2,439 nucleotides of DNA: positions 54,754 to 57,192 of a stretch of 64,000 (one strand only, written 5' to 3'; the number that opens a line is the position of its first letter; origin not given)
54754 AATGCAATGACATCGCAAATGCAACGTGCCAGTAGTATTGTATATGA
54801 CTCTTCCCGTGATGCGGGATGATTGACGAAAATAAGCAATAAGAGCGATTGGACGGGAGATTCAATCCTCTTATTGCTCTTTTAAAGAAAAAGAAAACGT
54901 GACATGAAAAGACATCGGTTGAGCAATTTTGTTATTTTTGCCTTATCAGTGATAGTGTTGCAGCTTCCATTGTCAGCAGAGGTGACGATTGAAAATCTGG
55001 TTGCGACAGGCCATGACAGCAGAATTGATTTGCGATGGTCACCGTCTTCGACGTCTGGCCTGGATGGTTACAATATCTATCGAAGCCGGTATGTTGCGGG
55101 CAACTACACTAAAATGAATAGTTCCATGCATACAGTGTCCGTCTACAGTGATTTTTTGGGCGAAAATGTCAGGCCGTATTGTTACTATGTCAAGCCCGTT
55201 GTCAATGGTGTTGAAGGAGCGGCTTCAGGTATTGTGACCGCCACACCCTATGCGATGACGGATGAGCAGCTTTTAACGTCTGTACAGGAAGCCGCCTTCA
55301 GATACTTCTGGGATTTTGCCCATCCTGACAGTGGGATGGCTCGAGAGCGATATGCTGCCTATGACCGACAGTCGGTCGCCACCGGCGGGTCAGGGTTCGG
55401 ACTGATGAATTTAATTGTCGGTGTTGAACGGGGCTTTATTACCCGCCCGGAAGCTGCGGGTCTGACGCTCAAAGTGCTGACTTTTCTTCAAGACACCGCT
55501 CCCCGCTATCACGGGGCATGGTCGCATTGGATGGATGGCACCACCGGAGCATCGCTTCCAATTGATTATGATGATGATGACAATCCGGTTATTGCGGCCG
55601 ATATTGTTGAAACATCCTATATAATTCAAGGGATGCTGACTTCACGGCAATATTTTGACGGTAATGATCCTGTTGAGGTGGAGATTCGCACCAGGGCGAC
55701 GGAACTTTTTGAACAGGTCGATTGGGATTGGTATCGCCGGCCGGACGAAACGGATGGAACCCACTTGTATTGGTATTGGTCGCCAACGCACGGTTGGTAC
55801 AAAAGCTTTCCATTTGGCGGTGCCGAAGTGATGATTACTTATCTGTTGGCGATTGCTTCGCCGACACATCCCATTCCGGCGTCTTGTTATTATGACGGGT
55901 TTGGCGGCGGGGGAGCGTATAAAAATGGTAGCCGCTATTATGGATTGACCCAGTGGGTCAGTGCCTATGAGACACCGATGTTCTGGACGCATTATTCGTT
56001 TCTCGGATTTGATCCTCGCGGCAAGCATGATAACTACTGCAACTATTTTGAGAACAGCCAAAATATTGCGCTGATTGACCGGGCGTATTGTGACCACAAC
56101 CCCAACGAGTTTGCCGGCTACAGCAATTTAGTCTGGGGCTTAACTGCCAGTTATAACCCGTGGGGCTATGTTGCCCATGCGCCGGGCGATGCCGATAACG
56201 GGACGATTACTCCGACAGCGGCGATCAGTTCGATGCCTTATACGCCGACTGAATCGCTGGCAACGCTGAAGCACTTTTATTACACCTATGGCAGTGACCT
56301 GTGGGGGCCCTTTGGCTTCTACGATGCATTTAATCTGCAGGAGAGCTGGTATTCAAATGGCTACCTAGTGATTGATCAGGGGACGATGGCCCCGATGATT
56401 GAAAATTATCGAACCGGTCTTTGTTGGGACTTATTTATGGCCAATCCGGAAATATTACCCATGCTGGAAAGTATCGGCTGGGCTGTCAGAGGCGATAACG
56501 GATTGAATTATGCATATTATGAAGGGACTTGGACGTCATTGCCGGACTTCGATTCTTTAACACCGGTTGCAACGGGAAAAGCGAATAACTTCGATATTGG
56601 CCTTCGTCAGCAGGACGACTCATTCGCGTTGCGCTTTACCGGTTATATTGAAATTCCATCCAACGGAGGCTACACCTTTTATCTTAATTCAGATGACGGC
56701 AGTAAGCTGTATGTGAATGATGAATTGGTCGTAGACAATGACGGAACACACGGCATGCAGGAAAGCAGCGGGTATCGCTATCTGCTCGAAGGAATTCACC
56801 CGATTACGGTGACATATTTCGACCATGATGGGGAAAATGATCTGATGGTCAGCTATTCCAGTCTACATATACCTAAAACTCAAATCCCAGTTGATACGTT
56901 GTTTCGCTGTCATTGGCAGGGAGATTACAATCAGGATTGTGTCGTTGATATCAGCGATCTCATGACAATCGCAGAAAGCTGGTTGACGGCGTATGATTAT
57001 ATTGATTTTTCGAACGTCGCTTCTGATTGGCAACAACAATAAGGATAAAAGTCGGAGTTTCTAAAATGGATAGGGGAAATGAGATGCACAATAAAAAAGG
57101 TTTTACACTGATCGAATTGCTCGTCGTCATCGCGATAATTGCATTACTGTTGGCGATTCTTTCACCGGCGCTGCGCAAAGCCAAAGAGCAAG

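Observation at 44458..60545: Possible beta-1,2-glucan (sophoro-oligosaccharide) utilisation system: multiple secreted DUF3131/GH144-like enzymes, PA14 modules, GPH symporter and a ~1130-aa cytoplasmic phosphorylase-like protein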

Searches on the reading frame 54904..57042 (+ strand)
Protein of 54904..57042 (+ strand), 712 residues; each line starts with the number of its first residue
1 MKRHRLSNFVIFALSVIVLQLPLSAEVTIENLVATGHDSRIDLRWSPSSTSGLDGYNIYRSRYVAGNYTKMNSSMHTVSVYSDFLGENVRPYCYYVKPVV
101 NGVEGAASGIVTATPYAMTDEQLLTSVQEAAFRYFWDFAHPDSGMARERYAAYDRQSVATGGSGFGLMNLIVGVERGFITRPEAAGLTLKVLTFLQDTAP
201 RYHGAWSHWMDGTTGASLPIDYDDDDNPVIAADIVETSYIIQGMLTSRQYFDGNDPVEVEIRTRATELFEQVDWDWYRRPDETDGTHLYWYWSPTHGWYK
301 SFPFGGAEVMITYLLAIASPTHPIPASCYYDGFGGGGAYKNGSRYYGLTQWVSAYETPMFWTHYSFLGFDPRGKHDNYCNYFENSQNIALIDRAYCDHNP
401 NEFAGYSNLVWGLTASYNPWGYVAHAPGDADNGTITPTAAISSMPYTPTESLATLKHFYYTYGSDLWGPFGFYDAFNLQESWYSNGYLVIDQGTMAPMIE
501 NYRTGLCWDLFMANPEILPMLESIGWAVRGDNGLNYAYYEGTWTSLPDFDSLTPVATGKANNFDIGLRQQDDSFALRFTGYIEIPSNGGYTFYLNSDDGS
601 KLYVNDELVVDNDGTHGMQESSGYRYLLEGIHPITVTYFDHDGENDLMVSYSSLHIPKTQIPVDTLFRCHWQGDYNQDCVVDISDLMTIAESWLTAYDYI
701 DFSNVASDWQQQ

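Call 4: search_protein_families(library=pfam, proteins=[window:54904-57042:+], max_evalue=0.01)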
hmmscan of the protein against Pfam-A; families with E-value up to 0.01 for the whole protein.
window:54904-57042:+ (712 aa): 2 families
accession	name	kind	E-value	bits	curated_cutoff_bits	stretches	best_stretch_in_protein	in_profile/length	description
PF10091.15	Glycoamylase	-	2.4e-71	240.2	27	1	307-515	8-221/221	Putative glucoamylase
PF07691.17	PA14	-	2.9e-18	66.5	24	1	532-662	3-144/147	PA14 domain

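Call 6: search_solved_structures(query=window:54904-57042:+, show_alignments=1, max_evalue=0.01)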
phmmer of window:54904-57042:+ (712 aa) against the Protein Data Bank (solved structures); distinct sequences matched with E-value up to 0.01: 11.
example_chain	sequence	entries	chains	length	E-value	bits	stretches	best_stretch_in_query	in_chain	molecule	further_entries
4gl3_A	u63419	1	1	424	7.8e-120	404.9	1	114-526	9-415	putative glucoamylase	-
4qt9_A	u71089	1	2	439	6.8e-117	395.2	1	104-526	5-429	putative glucoamylase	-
5z06_A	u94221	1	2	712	3.5e-116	392.8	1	34-522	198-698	BDI_3064 protein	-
5gzh_A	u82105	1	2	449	4.5e-115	389.2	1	115-523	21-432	Endo-beta-1,2-glucanase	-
5gzk_A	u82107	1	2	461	4.8e-115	389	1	115-523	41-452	Uncharacterized protein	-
3eu8_A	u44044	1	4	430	5.7e-111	375.6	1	116-529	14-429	putative glucoamylase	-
8xul_A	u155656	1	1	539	8e-39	137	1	123-526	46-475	XCC2207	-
6qdi_A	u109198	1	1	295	3.1e-18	69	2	569-668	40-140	PA14 domain-containing protein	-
6qe7_A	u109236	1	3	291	2.2e-12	49.6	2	571-667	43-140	Anti-sigma-I factor RsgI3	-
9s8a_A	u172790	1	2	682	3.1e-11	45.8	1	531-665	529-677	Sulfatase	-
6m8m_A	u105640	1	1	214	2.5e-05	26.3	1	574-649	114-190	Putative large adhesion protein (Lap) involved in biofilm formation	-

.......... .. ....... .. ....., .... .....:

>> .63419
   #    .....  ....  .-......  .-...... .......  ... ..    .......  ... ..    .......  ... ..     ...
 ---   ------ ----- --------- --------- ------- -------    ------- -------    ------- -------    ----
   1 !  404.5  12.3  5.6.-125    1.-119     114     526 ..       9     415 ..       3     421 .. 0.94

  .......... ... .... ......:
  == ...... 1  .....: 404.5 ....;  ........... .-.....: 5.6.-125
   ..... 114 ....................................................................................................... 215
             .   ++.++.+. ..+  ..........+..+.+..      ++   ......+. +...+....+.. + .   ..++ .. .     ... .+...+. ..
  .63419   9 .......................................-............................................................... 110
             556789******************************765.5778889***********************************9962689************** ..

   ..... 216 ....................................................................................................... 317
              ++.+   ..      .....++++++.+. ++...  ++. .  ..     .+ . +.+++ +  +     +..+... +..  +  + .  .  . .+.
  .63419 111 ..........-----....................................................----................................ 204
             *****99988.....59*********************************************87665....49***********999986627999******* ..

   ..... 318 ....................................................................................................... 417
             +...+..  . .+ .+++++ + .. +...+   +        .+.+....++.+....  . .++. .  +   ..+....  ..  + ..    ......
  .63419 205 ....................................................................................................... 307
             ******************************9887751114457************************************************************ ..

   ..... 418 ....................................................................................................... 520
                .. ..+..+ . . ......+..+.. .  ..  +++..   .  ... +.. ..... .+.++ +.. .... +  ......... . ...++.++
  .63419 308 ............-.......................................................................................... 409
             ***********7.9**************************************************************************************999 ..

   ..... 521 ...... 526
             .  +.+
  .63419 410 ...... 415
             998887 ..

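Call 34: search_protein_families(library=ncbifam, proteins=[window:54904-57042:+], max_evalue=0.01)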
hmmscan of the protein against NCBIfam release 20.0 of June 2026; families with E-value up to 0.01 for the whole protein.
window:54904-57042:+ (712 aa): 0 families

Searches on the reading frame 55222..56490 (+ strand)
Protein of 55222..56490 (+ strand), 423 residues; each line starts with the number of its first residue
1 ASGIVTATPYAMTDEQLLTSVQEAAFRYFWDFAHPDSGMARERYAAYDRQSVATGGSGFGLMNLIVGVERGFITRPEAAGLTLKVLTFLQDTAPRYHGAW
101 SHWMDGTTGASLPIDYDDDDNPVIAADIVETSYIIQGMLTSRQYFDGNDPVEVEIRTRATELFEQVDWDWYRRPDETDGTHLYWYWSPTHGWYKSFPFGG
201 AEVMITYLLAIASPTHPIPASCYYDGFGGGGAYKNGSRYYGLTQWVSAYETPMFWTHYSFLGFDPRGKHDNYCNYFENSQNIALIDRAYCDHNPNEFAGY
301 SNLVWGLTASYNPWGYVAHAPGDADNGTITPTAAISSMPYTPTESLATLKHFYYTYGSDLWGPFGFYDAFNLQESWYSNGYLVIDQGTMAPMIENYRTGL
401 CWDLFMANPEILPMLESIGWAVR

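Call 31: search_solved_structures(query=window:55222-56490:+, max_evalue=1e-20, show_alignments=5)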
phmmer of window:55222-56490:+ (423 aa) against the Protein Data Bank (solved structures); distinct sequences matched with E-value up to 1e-20: 7.
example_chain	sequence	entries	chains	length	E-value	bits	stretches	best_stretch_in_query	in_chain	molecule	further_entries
4gl3_A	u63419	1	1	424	1.5e-120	406.5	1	8-420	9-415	putative glucoamylase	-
4qt9_A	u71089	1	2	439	3.2e-116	392.1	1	4-420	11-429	putative glucoamylase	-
5gzk_A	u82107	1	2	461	1.2e-115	390.3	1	9-417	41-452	Uncharacterized protein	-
5gzh_A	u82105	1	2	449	1.2e-115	390.3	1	9-417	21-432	Endo-beta-1,2-glucanase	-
3eu8_A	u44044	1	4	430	2e-111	376.3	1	10-422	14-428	putative glucoamylase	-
5z06_A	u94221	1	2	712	9.2e-109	367.6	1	4-416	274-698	BDI_3064 protein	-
8xul_A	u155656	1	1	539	9.2e-40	140.1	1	17-420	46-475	XCC2207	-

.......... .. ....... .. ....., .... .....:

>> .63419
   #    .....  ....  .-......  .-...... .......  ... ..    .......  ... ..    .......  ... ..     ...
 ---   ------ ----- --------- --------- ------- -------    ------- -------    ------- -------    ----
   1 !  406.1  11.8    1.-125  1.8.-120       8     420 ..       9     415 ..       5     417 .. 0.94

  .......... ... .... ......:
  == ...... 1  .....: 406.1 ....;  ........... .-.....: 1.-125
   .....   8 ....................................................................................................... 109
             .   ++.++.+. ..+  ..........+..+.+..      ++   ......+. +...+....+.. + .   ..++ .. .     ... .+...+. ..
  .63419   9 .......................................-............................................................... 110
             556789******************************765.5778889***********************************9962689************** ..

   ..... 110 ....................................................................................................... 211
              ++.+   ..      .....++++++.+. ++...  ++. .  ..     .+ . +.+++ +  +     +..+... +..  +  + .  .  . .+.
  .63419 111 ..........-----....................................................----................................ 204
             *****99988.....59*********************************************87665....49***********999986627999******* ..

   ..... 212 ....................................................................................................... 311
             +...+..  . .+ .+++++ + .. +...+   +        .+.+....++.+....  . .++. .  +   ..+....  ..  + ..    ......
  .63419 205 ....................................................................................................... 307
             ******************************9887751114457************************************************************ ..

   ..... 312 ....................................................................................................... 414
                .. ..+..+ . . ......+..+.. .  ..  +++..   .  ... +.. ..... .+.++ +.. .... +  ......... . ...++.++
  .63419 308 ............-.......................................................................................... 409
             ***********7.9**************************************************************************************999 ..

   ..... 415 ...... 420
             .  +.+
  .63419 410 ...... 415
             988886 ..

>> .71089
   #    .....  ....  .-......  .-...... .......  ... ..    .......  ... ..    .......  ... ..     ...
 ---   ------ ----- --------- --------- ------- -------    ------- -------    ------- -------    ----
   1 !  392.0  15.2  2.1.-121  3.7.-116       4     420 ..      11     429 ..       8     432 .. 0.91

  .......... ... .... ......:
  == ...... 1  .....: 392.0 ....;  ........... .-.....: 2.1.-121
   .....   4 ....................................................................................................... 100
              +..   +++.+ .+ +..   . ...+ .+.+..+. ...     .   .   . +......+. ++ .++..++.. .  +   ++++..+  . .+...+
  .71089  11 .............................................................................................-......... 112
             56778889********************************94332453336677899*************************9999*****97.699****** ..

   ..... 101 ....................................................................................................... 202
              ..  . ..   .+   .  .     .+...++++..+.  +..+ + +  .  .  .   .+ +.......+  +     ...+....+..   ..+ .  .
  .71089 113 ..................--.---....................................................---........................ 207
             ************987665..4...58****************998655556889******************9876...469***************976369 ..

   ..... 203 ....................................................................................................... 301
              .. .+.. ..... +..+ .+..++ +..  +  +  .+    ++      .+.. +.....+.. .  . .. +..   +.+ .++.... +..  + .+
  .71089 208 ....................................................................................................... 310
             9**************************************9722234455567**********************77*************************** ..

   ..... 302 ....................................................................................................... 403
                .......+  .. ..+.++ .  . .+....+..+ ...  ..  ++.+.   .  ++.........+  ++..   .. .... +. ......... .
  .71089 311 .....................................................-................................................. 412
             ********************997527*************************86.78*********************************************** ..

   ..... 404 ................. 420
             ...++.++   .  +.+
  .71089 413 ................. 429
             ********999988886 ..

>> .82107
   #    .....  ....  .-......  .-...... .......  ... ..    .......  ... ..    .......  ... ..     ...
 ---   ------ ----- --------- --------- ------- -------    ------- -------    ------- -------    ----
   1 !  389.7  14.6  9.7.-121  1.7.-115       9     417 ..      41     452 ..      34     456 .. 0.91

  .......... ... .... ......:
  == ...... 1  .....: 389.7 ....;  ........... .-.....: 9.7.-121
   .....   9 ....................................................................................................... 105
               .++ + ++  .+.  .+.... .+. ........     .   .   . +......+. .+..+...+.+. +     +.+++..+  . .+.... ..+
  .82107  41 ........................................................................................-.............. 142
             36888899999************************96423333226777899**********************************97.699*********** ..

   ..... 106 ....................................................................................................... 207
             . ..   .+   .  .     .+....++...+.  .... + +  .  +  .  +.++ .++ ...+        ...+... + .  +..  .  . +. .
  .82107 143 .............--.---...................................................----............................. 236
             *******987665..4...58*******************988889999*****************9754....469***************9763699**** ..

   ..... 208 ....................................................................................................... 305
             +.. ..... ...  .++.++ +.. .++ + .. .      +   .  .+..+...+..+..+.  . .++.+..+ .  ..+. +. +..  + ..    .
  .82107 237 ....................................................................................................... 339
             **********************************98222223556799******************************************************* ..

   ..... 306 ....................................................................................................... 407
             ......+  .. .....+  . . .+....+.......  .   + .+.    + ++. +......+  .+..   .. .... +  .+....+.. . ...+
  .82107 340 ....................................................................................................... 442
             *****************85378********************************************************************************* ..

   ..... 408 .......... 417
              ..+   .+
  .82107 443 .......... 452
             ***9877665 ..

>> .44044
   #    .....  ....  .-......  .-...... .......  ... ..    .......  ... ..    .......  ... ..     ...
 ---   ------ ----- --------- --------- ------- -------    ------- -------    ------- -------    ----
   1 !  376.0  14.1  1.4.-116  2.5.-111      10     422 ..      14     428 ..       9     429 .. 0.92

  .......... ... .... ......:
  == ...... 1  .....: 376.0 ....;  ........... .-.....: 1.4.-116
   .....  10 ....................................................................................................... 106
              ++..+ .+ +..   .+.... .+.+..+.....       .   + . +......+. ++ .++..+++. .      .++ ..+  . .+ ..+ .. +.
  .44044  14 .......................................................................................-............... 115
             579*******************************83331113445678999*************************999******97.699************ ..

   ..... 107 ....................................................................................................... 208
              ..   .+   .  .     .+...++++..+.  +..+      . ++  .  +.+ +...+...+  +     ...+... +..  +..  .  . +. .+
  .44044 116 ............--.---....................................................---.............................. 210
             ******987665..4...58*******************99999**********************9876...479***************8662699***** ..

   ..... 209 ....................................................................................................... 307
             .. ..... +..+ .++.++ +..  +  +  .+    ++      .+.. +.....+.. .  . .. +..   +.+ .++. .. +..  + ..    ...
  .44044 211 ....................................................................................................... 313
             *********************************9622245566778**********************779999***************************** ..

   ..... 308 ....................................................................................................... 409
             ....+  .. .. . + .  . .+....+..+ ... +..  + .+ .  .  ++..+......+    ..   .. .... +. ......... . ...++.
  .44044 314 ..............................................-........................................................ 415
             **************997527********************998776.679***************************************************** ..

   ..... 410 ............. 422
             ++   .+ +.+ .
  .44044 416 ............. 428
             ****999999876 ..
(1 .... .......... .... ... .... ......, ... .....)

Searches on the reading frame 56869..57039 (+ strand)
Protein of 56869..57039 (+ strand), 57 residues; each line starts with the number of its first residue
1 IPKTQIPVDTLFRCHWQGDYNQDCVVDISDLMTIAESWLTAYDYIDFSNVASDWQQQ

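Call 67: search_protein_families(library=pfam, proteins=[window:56869-57039:+], max_evalue=1)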
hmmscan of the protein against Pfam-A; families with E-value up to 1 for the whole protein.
seq(57 aa): 1 family
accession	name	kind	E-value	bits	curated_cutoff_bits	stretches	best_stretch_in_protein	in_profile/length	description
PF00404.24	Dockerin_1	-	0.046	14.4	22.9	1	18-39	2-23/57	Dockerin type I domain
